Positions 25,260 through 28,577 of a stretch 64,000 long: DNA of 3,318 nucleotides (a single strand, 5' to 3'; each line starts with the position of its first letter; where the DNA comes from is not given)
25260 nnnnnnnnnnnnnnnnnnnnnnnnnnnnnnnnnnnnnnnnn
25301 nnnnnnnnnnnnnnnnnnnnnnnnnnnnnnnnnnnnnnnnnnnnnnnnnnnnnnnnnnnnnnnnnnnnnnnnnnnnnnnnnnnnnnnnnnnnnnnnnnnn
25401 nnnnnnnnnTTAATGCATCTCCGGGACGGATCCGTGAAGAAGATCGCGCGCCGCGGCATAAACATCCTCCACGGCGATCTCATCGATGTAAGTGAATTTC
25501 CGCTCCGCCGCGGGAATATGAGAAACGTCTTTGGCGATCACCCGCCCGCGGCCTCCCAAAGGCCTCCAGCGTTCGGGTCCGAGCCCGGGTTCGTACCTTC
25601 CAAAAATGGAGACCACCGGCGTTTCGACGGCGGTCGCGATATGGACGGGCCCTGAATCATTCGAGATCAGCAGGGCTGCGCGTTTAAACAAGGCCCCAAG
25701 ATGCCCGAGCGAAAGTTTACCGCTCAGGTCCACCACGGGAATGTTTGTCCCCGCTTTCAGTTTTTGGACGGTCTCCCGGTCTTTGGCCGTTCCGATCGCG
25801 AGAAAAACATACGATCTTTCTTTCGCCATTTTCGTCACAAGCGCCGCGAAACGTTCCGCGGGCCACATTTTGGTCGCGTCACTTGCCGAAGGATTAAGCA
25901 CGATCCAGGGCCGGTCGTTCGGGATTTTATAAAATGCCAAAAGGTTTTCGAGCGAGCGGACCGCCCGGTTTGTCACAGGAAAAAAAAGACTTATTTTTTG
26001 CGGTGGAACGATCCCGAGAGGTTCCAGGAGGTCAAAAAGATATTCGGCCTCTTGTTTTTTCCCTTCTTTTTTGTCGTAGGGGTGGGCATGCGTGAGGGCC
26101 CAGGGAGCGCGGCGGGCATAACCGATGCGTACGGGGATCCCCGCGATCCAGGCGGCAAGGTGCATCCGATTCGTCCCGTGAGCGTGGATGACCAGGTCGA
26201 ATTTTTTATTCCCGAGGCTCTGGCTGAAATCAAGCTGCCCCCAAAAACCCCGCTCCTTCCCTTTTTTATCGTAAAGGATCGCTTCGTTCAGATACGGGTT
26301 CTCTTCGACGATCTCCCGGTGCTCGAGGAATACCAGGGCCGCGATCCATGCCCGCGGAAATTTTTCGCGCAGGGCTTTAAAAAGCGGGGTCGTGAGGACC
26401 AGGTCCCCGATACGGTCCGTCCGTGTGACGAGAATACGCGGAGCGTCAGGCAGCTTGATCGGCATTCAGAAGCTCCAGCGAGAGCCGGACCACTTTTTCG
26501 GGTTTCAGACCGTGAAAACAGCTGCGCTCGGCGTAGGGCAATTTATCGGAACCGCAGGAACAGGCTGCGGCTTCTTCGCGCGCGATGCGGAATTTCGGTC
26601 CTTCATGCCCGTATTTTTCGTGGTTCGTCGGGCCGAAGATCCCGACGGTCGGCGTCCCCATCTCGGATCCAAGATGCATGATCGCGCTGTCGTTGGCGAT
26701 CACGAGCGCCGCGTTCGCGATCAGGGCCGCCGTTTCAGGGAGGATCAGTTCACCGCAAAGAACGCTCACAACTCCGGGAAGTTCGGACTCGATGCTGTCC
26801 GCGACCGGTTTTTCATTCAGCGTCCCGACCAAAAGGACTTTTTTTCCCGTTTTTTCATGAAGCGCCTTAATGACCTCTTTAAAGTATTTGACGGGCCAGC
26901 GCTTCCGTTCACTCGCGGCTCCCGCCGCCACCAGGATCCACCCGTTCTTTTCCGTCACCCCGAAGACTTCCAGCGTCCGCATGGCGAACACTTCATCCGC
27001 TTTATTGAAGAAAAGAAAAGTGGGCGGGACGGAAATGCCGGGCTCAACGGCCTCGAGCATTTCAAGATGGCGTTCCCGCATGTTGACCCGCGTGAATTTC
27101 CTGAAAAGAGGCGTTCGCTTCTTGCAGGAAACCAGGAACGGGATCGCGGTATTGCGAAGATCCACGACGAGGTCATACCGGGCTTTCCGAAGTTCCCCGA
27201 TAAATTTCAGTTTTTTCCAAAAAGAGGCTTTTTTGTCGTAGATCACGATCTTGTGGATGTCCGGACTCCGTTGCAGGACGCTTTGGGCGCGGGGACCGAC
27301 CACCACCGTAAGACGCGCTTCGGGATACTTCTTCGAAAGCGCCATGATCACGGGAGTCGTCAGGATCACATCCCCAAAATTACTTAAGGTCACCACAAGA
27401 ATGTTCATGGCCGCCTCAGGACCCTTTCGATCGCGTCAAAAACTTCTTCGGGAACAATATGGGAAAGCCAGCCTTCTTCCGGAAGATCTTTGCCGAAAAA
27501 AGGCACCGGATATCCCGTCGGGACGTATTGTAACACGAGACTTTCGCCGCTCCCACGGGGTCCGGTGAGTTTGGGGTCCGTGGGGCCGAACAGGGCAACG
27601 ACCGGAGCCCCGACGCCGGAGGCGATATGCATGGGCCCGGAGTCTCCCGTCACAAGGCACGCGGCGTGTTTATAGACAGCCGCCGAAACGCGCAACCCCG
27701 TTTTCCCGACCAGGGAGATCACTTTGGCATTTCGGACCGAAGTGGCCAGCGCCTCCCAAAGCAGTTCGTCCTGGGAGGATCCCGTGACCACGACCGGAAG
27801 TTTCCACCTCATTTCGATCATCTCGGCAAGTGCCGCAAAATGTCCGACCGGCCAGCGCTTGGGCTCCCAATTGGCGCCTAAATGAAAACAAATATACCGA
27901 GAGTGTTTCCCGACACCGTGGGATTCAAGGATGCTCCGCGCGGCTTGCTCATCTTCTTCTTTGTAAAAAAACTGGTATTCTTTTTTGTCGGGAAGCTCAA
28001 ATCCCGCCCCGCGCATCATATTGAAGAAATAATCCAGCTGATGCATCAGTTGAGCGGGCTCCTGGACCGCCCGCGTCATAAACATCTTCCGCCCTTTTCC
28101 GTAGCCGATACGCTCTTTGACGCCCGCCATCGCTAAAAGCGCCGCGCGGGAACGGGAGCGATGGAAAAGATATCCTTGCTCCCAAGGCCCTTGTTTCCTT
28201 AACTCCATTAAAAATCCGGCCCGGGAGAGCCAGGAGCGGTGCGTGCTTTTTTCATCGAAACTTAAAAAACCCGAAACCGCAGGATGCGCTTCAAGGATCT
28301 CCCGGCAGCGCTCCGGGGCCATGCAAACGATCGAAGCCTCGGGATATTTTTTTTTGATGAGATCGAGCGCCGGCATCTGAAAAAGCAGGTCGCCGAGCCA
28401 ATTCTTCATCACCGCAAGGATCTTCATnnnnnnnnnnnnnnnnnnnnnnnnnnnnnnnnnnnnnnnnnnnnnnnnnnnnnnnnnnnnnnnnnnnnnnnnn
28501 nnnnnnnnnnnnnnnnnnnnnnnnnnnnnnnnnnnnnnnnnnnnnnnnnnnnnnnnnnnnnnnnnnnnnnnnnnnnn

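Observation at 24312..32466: Expanded LPS inner-core module: four tandem GT9 paralogs, a GT4-GT9 fusion and an LpxL-DUF1022 fusion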

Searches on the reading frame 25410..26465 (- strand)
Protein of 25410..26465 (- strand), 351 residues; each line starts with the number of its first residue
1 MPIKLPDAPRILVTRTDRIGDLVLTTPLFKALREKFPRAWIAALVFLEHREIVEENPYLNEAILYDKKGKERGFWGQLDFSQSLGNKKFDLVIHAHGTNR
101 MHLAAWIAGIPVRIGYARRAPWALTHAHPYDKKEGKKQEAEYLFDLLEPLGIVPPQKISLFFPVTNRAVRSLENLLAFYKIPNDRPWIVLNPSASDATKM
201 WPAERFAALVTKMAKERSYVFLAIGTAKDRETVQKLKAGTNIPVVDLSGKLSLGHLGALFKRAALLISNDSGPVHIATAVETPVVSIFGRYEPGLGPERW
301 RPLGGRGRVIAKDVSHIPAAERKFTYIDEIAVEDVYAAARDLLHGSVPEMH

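Call 3: search_protein_families(library=pfam, proteins=[window:25410-26465:-], max_evalue=0.01)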
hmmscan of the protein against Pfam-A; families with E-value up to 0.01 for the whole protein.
window:25410-26465:- (351 aa): 1 family
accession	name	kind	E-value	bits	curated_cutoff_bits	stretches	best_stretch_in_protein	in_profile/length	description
PF01075.23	Glyco_transf_9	-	9.2e-37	127.1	22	1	80-321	4-238/247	Glycosyltransferase family 9 (heptosyltransferase)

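Call 4: search_protein_families(library=ncbifam, proteins=[window:25410-26465:-], max_evalue=0.01)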
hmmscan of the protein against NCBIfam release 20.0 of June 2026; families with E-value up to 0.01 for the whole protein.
window:25410-26465:- (351 aa): 6 families
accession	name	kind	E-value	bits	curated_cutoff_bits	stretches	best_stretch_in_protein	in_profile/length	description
TIGR02201.1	heptsyl_trn_III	equivalog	2.7e-38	131.9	170.2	1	10-343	1-343/344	putative lipopolysaccharide heptosyltransferase III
TIGR02195.1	heptsyl_trn_II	equivalog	2.2e-34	119.1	134.6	1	10-337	1-332/339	lipopolysaccharide heptosyltransferase II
NF007742.0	PRK10422.1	equivalog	3.2e-33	115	467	1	9-347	6-347/352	lipopolysaccharide core heptosyltransferase RfaQ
TIGR02193.1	heptsyl_trn_I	equivalog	1.6e-24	86.8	185.3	1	10-300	1-293/320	lipopolysaccharide heptosyltransferase I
NF008162.0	PRK10916.1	equivalog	2.6e-19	69.6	569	1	10-310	2-305/348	ADP-heptose--LPS heptosyltransferase RfaF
NF008204.0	PRK10964.1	equivalog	2.5e-10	40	437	1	183-295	176-286/322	lipopolysaccharide heptosyltransferase RfaC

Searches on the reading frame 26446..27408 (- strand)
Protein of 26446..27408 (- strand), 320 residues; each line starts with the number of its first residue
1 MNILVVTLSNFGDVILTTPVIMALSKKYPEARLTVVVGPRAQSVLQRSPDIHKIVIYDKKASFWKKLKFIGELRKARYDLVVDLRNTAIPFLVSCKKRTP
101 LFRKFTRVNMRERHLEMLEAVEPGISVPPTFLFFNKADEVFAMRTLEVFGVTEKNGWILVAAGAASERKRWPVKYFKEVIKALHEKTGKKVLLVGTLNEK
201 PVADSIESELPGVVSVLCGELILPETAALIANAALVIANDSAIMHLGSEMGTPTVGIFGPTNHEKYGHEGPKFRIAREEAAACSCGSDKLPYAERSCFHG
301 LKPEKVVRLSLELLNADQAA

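Call 3: search_protein_families(library=pfam, proteins=[window:26446-27408:-], max_evalue=0.01)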
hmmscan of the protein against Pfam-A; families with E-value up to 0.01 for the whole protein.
window:26446-27408:- (320 aa): 1 family
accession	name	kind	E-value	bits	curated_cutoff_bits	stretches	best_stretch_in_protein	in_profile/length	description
PF01075.23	Glyco_transf_9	-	3.7e-27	95.6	22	1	143-278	95-229/247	Glycosyltransferase family 9 (heptosyltransferase)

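Call 4: search_protein_families(library=ncbifam, proteins=[window:26446-27408:-], max_evalue=0.01)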
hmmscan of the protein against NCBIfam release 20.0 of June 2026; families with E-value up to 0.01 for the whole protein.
window:26446-27408:- (320 aa): 7 families
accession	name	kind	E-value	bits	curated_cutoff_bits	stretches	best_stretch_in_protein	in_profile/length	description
TIGR02195.1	heptsyl_trn_II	equivalog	1.2e-34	120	134.6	1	2-312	1-336/339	lipopolysaccharide heptosyltransferase II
NF007742.0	PRK10422.1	equivalog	2.1e-29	102.5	467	1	2-265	7-295/352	lipopolysaccharide core heptosyltransferase RfaQ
TIGR02201.1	heptsyl_trn_III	equivalog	2.8e-29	102.3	170.2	2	3-86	2-91/344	putative lipopolysaccharide heptosyltransferase III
TIGR02193.1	heptsyl_trn_I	equivalog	1.5e-28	99.9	185.3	2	154-278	179-301/320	lipopolysaccharide heptosyltransferase I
NF008162.0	PRK10916.1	equivalog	1.8e-17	63.6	569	2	144-263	169-292/348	ADP-heptose--LPS heptosyltransferase RfaF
NF008204.0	PRK10964.1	equivalog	3.5e-12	46.1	437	1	153-272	176-293/322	lipopolysaccharide heptosyltransferase RfaC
TIGR04414.1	hepto_Aah_TibC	equivalog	0.00045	19.3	200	1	156-287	205-332/374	autotransporter strand-loop-strand O-heptosyltransferase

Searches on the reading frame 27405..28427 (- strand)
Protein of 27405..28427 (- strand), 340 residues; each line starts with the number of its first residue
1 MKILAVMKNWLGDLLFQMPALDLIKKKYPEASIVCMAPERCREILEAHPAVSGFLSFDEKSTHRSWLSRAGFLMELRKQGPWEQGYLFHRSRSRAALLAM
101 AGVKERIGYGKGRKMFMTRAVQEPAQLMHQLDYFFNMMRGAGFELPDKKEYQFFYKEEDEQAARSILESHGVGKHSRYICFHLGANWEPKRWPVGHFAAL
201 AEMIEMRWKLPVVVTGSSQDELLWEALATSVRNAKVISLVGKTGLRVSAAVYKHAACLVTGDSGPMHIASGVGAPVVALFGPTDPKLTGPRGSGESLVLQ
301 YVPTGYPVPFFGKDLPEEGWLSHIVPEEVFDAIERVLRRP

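Call 3: search_protein_families(library=pfam, proteins=[window:27405-28427:-], max_evalue=0.01)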
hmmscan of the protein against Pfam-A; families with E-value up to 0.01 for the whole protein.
window:27405-28427:- (340 aa): 1 family
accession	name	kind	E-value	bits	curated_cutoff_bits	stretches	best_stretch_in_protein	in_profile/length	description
PF01075.23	Glyco_transf_9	-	1.1e-31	110.5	22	1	95-292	26-221/247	Glycosyltransferase family 9 (heptosyltransferase)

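Call 4: search_protein_families(library=ncbifam, proteins=[window:27405-28427:-], max_evalue=0.01)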
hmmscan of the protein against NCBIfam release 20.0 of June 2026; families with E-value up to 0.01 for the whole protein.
window:27405-28427:- (340 aa): 6 families
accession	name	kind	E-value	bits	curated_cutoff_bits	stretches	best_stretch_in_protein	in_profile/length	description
TIGR02195.1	heptsyl_trn_II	equivalog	8.2e-38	130.4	134.6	1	2-336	1-337/339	lipopolysaccharide heptosyltransferase II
NF008162.0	PRK10916.1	equivalog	5.2e-29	101.5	569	1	1-335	1-341/348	ADP-heptose--LPS heptosyltransferase RfaF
TIGR02201.1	heptsyl_trn_III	equivalog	3.4e-27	95.4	170.2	1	3-287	2-293/344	putative lipopolysaccharide heptosyltransferase III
TIGR02193.1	heptsyl_trn_I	equivalog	6.7e-24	84.7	185.3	2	148-331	157-314/320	lipopolysaccharide heptosyltransferase I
NF007742.0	PRK10422.1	equivalog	1.9e-22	79.6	467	1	2-338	7-344/352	lipopolysaccharide core heptosyltransferase RfaQ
NF008204.0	PRK10964.1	equivalog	6.7e-12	45.2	437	1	163-294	166-293/322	lipopolysaccharide heptosyltransferase RfaC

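Call 21: search_solved_structures(query=window:27405-28427:-, max_evalue=0.001)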
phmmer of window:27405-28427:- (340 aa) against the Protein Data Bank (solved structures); distinct sequences matched with E-value up to 0.001: 5.
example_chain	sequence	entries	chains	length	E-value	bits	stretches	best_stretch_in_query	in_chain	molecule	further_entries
3tov_A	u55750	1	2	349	1.3e-26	96.7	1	6-337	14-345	Glycosyl transferase family 9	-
1psw_A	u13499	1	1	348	1.2e-22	83.7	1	1-332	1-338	ADP-HEPTOSE LPS HEPTOSYLTRANSFERASE II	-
2gt1_A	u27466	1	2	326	1.2e-07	34.4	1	1-295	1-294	Lipopolysaccharide heptosyltransferase-1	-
6dfe_A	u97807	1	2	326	1.2e-07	34.4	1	1-295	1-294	ADP-heptose--LPS heptosyltransferase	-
2h1f_A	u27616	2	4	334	1.2e-07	34.3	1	1-295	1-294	Lipopolysaccharide heptosyltransferase-1 | Lipopolysaccharide heptosyltransferase 1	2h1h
